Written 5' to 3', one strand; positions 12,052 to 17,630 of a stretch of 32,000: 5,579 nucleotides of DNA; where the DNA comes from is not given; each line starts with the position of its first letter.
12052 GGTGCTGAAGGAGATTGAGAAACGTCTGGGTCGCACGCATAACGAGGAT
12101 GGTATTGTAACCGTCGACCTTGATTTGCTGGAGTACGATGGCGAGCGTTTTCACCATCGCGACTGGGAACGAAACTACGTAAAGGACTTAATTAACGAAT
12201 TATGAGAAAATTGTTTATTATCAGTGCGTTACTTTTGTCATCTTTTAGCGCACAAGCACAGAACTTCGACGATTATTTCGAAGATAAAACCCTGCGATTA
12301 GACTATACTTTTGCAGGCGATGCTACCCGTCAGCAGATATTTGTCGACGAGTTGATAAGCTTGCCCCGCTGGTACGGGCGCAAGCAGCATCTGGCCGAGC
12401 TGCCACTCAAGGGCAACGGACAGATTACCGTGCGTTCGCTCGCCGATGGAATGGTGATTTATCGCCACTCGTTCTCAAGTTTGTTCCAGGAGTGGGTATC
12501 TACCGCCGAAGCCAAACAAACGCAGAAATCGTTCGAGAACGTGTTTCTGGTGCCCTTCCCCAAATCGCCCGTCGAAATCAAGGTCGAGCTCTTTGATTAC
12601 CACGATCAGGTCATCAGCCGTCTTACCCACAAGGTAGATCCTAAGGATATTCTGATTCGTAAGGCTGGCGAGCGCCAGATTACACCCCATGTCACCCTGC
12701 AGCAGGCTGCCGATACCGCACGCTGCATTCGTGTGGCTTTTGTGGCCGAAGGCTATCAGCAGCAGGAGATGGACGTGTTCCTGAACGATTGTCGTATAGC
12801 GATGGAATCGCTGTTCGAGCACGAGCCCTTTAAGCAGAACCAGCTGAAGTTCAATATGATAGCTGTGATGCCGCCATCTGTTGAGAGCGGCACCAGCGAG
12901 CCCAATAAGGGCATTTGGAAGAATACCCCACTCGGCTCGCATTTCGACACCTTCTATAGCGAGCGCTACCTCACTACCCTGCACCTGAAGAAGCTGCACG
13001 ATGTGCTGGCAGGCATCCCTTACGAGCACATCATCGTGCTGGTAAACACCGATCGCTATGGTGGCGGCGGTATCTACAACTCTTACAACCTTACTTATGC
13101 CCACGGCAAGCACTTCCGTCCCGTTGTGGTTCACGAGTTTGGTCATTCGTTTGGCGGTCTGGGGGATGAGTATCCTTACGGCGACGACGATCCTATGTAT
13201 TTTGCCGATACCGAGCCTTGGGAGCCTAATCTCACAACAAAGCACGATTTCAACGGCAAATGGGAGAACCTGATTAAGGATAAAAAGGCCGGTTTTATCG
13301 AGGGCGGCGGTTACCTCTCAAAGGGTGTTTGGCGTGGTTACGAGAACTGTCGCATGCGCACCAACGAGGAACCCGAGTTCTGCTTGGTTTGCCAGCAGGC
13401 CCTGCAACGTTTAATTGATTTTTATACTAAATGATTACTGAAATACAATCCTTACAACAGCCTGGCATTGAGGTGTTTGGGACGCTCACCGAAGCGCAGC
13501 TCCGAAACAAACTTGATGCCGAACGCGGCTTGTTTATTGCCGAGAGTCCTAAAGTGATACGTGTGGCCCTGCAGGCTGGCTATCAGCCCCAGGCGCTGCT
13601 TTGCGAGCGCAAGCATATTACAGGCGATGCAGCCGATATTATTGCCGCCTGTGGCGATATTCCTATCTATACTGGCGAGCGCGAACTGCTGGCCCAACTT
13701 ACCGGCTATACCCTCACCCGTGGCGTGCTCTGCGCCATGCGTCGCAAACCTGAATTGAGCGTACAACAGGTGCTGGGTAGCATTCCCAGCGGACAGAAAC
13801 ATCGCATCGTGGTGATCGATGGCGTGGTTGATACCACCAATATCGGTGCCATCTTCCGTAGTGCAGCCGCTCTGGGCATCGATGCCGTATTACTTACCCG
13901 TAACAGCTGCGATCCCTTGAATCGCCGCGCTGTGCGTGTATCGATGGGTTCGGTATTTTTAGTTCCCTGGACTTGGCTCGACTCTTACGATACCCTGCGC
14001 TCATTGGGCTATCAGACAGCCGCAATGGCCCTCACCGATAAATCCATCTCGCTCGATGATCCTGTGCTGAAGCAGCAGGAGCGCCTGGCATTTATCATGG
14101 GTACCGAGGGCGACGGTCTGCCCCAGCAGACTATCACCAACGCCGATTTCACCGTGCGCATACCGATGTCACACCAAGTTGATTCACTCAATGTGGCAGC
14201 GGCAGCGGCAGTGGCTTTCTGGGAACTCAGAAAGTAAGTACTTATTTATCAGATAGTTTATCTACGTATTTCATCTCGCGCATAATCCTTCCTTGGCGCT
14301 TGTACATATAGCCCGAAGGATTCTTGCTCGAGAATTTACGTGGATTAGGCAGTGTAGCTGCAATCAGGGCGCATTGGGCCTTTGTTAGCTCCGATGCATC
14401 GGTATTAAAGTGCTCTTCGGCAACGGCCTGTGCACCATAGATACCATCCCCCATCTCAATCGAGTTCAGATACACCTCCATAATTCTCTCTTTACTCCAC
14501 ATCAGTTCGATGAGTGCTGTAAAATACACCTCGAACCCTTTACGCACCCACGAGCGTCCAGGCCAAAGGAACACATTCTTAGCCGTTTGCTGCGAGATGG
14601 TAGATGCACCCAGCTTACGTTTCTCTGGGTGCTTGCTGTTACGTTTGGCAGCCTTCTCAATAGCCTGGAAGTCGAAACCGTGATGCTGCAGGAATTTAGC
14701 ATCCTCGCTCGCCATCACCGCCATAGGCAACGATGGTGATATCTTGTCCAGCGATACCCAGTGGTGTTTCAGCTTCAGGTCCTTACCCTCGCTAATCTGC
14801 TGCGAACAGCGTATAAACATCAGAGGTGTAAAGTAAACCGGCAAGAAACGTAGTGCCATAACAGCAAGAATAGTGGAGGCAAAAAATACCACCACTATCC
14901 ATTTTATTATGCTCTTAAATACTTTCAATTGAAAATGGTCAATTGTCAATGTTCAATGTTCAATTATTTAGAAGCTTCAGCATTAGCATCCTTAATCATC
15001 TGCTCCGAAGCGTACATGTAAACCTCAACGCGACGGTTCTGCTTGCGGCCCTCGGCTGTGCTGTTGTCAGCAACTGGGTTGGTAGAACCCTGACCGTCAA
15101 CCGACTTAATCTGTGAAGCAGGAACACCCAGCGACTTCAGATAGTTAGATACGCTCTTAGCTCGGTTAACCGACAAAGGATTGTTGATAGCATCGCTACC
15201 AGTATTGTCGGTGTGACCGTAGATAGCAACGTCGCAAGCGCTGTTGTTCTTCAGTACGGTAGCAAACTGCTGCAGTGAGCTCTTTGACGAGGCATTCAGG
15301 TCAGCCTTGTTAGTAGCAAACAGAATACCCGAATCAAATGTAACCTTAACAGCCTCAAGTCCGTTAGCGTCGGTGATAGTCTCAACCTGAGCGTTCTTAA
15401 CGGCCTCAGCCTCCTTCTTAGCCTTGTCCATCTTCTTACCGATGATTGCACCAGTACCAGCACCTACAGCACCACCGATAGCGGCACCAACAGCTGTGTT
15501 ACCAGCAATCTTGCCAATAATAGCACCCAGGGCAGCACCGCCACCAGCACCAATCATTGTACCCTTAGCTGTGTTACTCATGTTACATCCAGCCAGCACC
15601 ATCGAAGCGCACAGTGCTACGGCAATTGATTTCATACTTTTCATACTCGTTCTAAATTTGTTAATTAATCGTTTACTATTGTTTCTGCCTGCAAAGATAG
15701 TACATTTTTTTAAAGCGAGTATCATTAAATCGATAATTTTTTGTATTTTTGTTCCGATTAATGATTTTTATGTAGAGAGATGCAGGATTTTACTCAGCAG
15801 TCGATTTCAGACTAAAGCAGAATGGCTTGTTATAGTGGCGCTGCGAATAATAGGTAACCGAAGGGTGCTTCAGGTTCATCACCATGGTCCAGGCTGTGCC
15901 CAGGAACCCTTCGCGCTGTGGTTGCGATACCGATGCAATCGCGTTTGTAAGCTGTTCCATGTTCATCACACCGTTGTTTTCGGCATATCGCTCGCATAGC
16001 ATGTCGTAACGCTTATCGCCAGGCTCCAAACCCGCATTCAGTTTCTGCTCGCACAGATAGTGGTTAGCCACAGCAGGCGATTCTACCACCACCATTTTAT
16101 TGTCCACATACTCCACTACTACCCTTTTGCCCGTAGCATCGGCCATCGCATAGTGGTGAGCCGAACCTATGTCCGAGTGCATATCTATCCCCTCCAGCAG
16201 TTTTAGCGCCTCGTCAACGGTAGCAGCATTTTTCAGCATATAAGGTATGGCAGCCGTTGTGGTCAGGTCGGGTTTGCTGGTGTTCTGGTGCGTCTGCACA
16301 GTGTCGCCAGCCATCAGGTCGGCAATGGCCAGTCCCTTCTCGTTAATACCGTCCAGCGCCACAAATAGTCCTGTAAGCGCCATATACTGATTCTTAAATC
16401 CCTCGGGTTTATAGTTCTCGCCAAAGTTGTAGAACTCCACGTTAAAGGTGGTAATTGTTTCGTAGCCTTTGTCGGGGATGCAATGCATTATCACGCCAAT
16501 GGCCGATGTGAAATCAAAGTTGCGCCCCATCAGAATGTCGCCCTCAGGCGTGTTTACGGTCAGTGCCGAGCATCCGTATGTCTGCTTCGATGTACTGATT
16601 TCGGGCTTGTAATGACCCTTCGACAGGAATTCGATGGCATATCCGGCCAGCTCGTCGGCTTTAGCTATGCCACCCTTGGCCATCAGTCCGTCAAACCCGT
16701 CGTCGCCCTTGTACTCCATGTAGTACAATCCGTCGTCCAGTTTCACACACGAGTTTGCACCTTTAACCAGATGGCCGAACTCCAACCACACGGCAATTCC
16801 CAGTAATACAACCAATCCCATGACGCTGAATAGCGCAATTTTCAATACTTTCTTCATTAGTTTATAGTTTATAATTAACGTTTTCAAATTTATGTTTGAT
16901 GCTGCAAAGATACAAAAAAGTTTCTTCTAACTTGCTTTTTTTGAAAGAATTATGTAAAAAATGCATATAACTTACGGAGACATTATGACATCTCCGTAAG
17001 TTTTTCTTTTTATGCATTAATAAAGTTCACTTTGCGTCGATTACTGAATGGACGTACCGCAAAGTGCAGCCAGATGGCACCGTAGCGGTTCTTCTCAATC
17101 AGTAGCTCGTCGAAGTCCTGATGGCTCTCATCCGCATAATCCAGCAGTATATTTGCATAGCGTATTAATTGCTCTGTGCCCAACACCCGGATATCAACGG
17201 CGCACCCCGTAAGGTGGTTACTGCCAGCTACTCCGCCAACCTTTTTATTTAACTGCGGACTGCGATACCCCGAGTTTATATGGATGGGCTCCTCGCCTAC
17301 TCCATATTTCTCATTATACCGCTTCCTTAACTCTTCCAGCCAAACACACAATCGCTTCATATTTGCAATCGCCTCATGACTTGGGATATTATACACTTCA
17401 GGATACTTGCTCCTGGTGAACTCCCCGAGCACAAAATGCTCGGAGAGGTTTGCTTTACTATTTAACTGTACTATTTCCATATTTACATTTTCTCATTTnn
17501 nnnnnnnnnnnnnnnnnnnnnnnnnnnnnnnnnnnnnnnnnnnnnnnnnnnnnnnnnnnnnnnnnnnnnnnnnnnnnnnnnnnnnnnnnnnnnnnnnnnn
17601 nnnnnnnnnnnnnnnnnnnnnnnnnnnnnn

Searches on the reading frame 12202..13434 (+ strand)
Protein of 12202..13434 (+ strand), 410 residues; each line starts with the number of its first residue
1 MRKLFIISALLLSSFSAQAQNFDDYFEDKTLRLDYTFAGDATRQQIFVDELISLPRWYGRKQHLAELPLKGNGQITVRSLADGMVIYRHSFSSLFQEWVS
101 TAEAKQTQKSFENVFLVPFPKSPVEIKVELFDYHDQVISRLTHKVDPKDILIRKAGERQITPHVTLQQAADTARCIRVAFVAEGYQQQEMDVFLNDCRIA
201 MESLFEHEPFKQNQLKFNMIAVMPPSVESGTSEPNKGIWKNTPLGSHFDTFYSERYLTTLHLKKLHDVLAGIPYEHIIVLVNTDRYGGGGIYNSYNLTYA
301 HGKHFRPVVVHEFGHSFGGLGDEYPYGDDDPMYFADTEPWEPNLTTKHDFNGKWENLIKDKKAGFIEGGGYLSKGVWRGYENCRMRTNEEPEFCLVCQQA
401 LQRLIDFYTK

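Call 21: search_protein_families(library=pfam, proteins=[window:12202-13434:+], max_evalue=0.001)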
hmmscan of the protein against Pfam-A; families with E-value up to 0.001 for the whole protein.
window:12202-13434:+ (410 aa): 2 families
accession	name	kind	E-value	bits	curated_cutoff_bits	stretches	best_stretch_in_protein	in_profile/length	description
PF09471.16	Peptidase_M64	-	2.6e-59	201.3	26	2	164-361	1-200/302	IgA Peptidase M64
PF16217.10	M64_N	-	6.6e-50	168.2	27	1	21-141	1-121/122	Peptidase M64 N-terminus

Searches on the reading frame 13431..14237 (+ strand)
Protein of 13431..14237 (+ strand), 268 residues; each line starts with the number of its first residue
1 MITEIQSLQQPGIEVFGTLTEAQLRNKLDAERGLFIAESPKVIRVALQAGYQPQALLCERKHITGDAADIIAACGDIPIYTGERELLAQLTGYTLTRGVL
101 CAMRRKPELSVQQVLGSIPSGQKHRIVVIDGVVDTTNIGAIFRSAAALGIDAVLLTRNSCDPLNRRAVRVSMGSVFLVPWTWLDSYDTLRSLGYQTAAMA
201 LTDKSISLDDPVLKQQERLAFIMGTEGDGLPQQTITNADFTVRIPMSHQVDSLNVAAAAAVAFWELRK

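Call 21: search_protein_families(library=pfam, proteins=[window:13431-14237:+], max_evalue=0.001)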
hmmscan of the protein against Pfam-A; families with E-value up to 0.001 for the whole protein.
window:13431-14237:+ (268 aa): 1 family
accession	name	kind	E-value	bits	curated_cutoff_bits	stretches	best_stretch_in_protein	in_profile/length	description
PF00588.24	SpoU_methylase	-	7.9e-35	120.5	29.7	1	126-263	3-141/142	SpoU rRNA Methylase family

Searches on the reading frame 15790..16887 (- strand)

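Call 21: search_protein_families(library=pfam, proteins=[window:15790-16887:-], max_evalue=0.001)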
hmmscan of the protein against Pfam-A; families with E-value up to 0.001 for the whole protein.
window:15790-16887:- (365 aa): 2 families
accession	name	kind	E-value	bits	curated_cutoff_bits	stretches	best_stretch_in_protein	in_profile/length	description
PF02275.23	CBAH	-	5.3e-15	56.3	20.4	1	106-270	1-167/316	Linear amide C-N hydrolases, choloylglycine hydrolase family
PF03417.21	AAT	-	2.2e-10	41.1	23.2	1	111-347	1-219/225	Acyl-coenzyme A:6-aminopenicillanic acid acyl-transferase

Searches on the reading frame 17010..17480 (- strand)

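Call 55: search_protein_families(library=phrogs, proteins=[window:17010-17480:-], max_evalue=0.001)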
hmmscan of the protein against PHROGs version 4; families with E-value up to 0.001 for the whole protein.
window:17010-17480:- (156 aa): 3 families
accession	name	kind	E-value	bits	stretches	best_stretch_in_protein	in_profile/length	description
phrog_894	-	lysis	9.9e-29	101.5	1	3-150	37-168/389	endolysin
phrog_17373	-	other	1.6e-06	28.9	1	63-98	53-88/224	peptidase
phrog_28234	-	lysis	2.4e-05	24.6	1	11-91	243-315/372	endolysin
